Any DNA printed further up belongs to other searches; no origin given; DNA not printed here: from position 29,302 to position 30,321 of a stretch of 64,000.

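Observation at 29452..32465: ThsA-type SIR2-SLOG effector in a tight operon with a DprA-like protein and a ComF-type PRTase, with no TIR/ThsB partner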

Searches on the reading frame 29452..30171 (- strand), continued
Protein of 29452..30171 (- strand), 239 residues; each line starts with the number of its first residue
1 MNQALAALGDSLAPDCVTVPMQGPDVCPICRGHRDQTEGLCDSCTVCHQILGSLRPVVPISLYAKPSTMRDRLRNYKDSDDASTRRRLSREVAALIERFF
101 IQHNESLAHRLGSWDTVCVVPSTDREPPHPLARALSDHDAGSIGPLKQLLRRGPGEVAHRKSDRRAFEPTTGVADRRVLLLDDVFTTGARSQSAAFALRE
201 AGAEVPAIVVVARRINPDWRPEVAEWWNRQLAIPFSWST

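Call 56: find_encoding_contigs(protein=P0205, flank=4500, max_places=1)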
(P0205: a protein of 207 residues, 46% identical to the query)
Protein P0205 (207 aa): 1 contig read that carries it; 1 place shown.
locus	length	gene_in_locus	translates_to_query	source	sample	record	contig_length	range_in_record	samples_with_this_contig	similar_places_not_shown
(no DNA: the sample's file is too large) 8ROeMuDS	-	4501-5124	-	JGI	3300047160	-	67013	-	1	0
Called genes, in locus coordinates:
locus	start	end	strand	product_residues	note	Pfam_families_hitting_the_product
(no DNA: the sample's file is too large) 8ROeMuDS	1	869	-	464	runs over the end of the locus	PF09594:GT87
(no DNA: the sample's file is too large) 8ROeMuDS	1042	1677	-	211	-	PF00578:AhpC-TSA, PF08534:Redoxin, PF10417:1-cysPrx_C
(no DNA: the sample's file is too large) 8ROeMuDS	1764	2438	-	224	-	PF09335:VTT_dom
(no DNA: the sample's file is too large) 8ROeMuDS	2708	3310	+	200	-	-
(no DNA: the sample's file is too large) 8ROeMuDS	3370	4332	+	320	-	PF02481:DNA_processg_A, PF18306:LDcluster4 (weak)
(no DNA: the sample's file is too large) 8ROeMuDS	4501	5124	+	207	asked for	-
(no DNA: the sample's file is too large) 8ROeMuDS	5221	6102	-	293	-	PF01061:ABC2_membrane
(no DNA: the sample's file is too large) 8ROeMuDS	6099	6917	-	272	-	PF01061:ABC2_membrane, PF12698:ABC2_membrane_3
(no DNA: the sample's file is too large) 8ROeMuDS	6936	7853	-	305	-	PF00005:ABC_tran, PF13304:AAA_21, PF27102:NodI_C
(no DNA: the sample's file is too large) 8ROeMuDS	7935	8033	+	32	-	-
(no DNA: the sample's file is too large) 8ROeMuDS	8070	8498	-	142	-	PF01638:HxlR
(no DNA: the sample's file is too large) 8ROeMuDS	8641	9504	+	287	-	PF13365:Trypsin_2, PF00595:PDZ (weak), PF13180:PDZ_2, PF17820:PDZ_6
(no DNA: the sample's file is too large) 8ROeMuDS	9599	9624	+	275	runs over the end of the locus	PF00072:Response_reg, PF00486:Trans_reg_C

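Call 57: find_encoding_contigs(protein=P0213, flank=4500, max_places=1)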
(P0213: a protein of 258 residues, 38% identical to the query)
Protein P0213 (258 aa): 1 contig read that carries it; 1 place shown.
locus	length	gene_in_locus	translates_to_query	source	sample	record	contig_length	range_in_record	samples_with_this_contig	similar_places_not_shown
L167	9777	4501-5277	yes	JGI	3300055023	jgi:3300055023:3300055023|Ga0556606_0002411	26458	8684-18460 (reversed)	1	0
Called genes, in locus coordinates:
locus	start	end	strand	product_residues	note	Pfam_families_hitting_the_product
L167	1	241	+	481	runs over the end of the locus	PF21922:PBP_dimer_2, PF00905:Transpeptidase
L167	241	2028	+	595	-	PF00069:Pkinase, PF07714:PK_Tyr_Ser-Thr, PF01636:APH (faint), PF03109:ABC1, PF03793:PASTA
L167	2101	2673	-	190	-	PF00117:GATase, PF07722:Peptidase_C26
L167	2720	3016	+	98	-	PF06781:CrgA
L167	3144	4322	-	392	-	PF00108:Thiolase_N, PF02803:Thiolase_C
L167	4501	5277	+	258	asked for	-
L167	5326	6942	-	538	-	PF00069:Pkinase, PF07714:PK_Tyr_Ser-Thr, PF01636:APH (faint)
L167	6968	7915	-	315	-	PF01545:Cation_efflux, PF16916:ZT_dimer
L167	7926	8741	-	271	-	PF02361:CbiQ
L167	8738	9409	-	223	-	PF00005:ABC_tran, PF02463:SMC_N (faint), PF13304:AAA_21 (weak)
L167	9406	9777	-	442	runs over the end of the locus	PF00005:ABC_tran, PF02463:SMC_N (faint)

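Call 76: search_dna_similar(query=window:29452-30171:-, collection=plasmids, mode=protein, max_evalue=1e-8, max_rows=15)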
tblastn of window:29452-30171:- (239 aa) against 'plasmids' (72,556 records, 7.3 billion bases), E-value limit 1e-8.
Records with a match: 4; places in all: 4; records where one place covers at least 80% of the query: 3.
Best place of each record, by identity: <60% 4.
By first word of the organism name: Mycolicibacterium 2; Mycobacterium 2.
By predicted mobility (MOB-suite, as given by PLSDB): mobilizable 3; non-mobilizable 1.
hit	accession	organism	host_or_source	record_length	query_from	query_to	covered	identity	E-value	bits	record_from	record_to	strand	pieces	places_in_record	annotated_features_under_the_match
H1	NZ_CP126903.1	Mycolicibacterium vanbaalenii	cell culture,soil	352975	5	238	98%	39.2%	2e-30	125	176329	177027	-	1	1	amidophosphoribosyltransferase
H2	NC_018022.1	Mycolicibacterium chubuense NBB4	-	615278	11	239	96%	38.2%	3e-40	153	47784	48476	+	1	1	putative amidophosphoribosyltransferase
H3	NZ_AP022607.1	Mycobacterium branderi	-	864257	30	217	79%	32.5%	7e-11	69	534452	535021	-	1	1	hypothetical protein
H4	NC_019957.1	Mycobacterium sp. JS623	-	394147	18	213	82%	29.8%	3e-9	64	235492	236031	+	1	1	phosphoribosyltransferase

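Call 77: search_dna_similar(query=window:29452-30171:-, collection=phages, mode=protein, max_evalue=0.000001, max_rows=10)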
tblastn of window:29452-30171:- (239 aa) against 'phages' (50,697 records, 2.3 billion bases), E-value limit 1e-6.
Records with a match: 2; places in all: 2; records where one place covers at least 80% of the query: 2.
Best place of each record, by identity: <60% 2.
By first word of the organism name: Gordonia 2.
By host as written in the record: Gordonia terrae 3612 2.
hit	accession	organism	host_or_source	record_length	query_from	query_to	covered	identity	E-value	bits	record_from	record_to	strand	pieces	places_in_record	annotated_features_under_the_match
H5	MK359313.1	Gordonia phage Vasanti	Gordonia terrae 3612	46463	27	235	87%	28.6%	3e-10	66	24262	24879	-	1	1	29: phosphoribosyltransferase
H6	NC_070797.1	Gordonia phage Vasanti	Gordonia terrae 3612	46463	27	235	87%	28.6%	3e-10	66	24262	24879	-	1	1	29: phosphoribosyltransferase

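Call 78: get_annotated_region(hit=H2, flank=5000)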
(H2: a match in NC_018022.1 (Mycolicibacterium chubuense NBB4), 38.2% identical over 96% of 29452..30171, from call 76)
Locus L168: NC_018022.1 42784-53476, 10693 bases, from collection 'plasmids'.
description: Mycolicibacterium chubuense NBB4 plasmid pMYCCH.01, complete sequence
organism: Mycolicibacterium chubuense NBB4 (NCBI taxid 710421)
taxonomy: Bacteria; Actinomycetota; Actinomycetes; Mycobacteriales; Mycobacteriaceae; Mycolicibacterium; Mycolicibacterium chubuense; Mycolicibacterium chubuense NBB4
host: -; source: -; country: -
typing (MOB-suite, as given by PLSDB): mobilizable; relaxase MOBF,MOBF
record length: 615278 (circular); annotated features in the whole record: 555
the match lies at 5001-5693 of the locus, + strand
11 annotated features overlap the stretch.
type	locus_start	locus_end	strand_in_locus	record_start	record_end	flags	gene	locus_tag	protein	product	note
CDS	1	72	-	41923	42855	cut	-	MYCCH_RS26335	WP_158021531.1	tyrosine-type recombinase/integrase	GO:0015074 - DNA integration [Evidence IEA]; GO:0006310 - DNA recombination [Evidence IEA]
CDS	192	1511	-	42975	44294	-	-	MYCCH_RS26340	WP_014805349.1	IS256 family transposase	-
CDS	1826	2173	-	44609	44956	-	-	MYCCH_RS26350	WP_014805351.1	antitoxin Xre/MbcA/ParS toxin-binding domain-containing protein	-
CDS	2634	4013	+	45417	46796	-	-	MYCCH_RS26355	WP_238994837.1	SIR2 family protein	-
CDS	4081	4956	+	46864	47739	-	-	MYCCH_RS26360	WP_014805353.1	DNA processing protein DprA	-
CDS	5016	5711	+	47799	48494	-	-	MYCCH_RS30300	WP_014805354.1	putative amidophosphoribosyltransferase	-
CDS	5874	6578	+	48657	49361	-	-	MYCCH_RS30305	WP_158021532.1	hypothetical protein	-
CDS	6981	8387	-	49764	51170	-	-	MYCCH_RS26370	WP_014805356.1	hypothetical protein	-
CDS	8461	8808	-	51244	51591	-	-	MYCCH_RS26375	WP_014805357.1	helix-turn-helix transcriptional regulator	-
CDS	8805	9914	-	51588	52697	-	-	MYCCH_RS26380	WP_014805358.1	site-specific integrase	GO:0015074 - DNA integration [Evidence IEA]; GO:0006310 - DNA recombination [Evidence IEA]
CDS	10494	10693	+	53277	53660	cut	-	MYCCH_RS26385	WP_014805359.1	AbrB/MazE/SpoVT family DNA-binding domain-containing protein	-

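Call 79: get_annotated_region(hit=H1, flank=5000)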
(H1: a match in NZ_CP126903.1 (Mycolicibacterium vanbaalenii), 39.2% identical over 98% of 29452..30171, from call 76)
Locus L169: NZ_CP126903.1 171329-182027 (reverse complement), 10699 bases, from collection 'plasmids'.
description: Mycolicibacterium vanbaalenii strain JOB5 plasmid unnamed2, complete sequence
organism: Mycolicibacterium vanbaalenii (NCBI taxid 110539)
taxonomy: Bacteria; Actinomycetota; Actinomycetes; Mycobacteriales; Mycobacteriaceae; Mycolicibacterium; Mycolicibacterium vanbaalenii
host: -; source: cell culture,soil; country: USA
typing (MOB-suite, as given by PLSDB): mobilizable; relaxase MOBF
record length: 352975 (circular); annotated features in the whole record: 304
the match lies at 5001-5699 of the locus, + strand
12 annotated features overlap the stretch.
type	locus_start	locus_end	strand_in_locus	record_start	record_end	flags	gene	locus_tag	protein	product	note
CDS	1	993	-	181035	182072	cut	-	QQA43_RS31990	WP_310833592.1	tyrosine-type recombinase/integrase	GO:0015074 - DNA integration [Evidence IEA]; GO:0006310 - DNA recombination [Evidence IEA]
CDS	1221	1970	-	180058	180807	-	-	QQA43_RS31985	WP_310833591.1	RES domain-containing protein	-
CDS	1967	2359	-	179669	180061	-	-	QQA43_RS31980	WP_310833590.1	hypothetical protein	-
CDS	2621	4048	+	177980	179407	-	-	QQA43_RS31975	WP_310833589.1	SIR2 family protein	-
CDS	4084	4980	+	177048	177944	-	-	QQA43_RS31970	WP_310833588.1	DNA-processing protein DprA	GO:0009294 - DNA-mediated transformation [Evidence IEA]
CDS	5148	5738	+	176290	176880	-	-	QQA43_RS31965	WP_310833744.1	amidophosphoribosyltransferase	-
CDS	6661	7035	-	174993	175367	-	-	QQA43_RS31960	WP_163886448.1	hypothetical protein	-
CDS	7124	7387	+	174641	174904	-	-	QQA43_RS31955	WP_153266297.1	hypothetical protein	-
CDS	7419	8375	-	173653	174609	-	-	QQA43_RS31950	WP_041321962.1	DUF4226 domain-containing protein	-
CDS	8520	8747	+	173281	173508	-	-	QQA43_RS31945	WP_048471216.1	hypothetical protein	-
CDS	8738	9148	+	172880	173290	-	-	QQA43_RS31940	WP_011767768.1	PIN domain-containing protein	-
CDS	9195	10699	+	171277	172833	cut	-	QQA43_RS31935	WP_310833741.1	serine/threonine-protein kinase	GO:0006468 - protein phosphorylation [Evidence IEA]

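Call 80: get_annotated_region(hit=H5, flank=4000)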
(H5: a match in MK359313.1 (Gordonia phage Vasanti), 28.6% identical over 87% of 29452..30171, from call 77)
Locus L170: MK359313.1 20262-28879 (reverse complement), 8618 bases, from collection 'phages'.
description: Gordonia phage Vasanti, complete genome.
organism: Gordonia phage Vasanti (NCBI taxid 2502431)
taxonomy: Viruses; Duplodnaviria; Heunggongvirae; Uroviricota; Caudoviricetes; Attisvirus; Attisvirus vasanti
host: Gordonia terrae 3612; source: soil; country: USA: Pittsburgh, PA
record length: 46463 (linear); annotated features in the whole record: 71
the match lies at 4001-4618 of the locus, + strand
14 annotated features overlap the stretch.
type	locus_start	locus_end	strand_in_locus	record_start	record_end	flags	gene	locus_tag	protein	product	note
CDS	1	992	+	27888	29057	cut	37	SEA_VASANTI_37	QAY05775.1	tyrosine integrase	integrase, (Y-int)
CDS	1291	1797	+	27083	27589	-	36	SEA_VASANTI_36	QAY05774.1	hypothetical protein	-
CDS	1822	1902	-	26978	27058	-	35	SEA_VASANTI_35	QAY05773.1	hypothetical protein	-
CDS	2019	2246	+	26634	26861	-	34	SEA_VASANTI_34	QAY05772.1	hypothetical protein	-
CDS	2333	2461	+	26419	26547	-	33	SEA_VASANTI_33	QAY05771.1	hypothetical protein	-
CDS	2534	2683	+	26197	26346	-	32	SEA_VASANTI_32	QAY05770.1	hypothetical protein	-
CDS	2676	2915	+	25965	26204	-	31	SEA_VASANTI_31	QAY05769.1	helix-turn-helix DNA binding domain protein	helix-turn-helix DNA binding domain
CDS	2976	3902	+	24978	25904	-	30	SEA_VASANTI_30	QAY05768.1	DprA-like DNA processing chain A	-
CDS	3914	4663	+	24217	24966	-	29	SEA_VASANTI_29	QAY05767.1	phosphoribosyltransferase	phosphoribosyl transferase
CDS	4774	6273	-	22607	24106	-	28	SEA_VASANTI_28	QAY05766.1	minor tail protein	-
CDS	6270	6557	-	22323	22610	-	27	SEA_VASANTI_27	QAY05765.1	hypothetical protein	-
CDS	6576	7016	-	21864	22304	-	26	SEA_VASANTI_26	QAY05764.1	hypothetical protein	-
CDS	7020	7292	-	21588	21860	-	25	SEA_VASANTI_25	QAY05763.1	hypothetical protein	-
CDS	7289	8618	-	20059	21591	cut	24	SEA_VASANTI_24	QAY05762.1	minor tail protein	-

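Call 86: predict_structure(alignment_id=A3)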
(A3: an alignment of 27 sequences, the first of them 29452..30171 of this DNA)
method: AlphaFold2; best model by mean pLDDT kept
length: 239 residues; sequences in the alignment: 27
mean_pLDDT: 96.8   pTM: 0.93
mean pLDDT of the five models: 96.8, 96.7, 96.7, 96.4, 96.3
residues with pLDDT >= 90: 233; 70-90: 6; 50-70: 0; < 50: 0
segments of 3 or more residues with pLDDT < 50: none
pLDDT, mean of each block of 10 residues (from residue 1): 95 98 97 97 98 98 98 97 98 99 95 96 93 98 96 94 97 96 97 99 98 98 98 95
secondary structure, 60 per line:
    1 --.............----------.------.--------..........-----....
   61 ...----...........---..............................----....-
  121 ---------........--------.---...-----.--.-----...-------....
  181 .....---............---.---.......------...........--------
elements in order: H3-15 H42-51 E57-63 H68-78 H82-111 E116-119 H130-137 E150-152 E167-169 E177-185 H189-200 E208-214 H221-231

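Call 89: fold_search(model_id=the predicted structure, library=pdb)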
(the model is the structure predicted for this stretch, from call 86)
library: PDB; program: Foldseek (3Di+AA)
matches with E <= 10: 1085; with E <= 0.001: 79
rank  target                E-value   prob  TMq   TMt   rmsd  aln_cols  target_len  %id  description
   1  7p0h_A                3.5e-06  1.00  0.45  0.28  15.6       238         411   18  Crystal structure of Helicobacter pylori ComF fused to an artificial alphaREP crystallization helper(named B2) (released 2022-04-06)
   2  8zvc                  5.4e-05  1.00  0.39  0.23   4.4       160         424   14  ShosT with PRPP-Mg (released 2025-04-09)
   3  1ecb_C                5.4e-05  1.00  0.29  0.16   7.1       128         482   24  ESCHERICHIA COLI GLUTAMINE PHOSPHORIBOSYLPYROPHOSPHATE (PRPP) AMIDOTRANSFERASE COMPLEXED WITH 2 GMP, 1 MG PER SUBUNIT (released 1998-04-15)
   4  4ohc_D                5.7e-05  1.00  0.35  0.36   6.5       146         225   19  Crystal structure of orotate phosphoribosyltransferase (OPRTase) from Burkholderia cenocepacia (released 2014-02-05)
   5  8zvd                  7.8e-05  1.00  0.43  0.27  13.4       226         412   15  ShosT with phosphate (released 2025-04-09)
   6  4rv4_B                8.8e-05  1.00  0.33  0.37   7.6       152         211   16  2.65 Angstrom Resolution Crystal Structure of an orotate phosphoribosyltransferase from Bacillus anthracis str. 'Ames  (released 2014-12-17)
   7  4ohc_B                8.8e-05  1.00  0.33  0.36   9.1       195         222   17  Crystal structure of orotate phosphoribosyltransferase (OPRTase) from Burkholderia cenocepacia (released 2014-02-05)
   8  2wns_B                9.4e-05  1.00  0.34  0.39   7.4       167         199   20  Human Orotate phosphoribosyltransferase (OPRTase) domain of Uridine 5' -monophosphate synthase (UMPS) in complex with  (released 2009-08-11)
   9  6ott_A                1.0e-04  1.00  0.29  0.15   6.7       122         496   24  Structure of PurF in complex with ppApp (released 2019-11-06)
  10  6czf_D                1.1e-04  1.00  0.33  0.18   7.1       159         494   21  The structure of E. coli PurF in complex with ppGpp-Mg (released 2018-10-10)
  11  4ohc_C                1.2e-04  1.00  0.33  0.35   7.5       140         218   19  Crystal structure of orotate phosphoribosyltransferase (OPRTase) from Burkholderia cenocepacia (released 2014-02-05)
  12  2wns_A                1.3e-04  1.00  0.33  0.39   7.2       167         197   20  Human Orotate phosphoribosyltransferase (OPRTase) domain of Uridine 5' -monophosphate synthase (UMPS) in complex with  (released 2009-08-11)
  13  4rv4_A                1.5e-04  1.00  0.32  0.36   7.8       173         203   15  2.65 Angstrom Resolution Crystal Structure of an orotate phosphoribosyltransferase from Bacillus anthracis str. 'Ames  (released 2014-12-17)
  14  1p4a_C                1.5e-04  0.99  0.33  0.30  14.5       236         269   15  Crystal Structure of the PurR complexed with cPRPP (released 2003-12-09)
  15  1ecf_B                1.7e-04  1.00  0.32  0.17   7.2       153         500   23  ESCHERICHIA COLI GLUTAMINE PHOSPHORIBOSYLPYROPHOSPHATE (PRPP) AMIDOTRANSFERASE (released 1996-11-08)
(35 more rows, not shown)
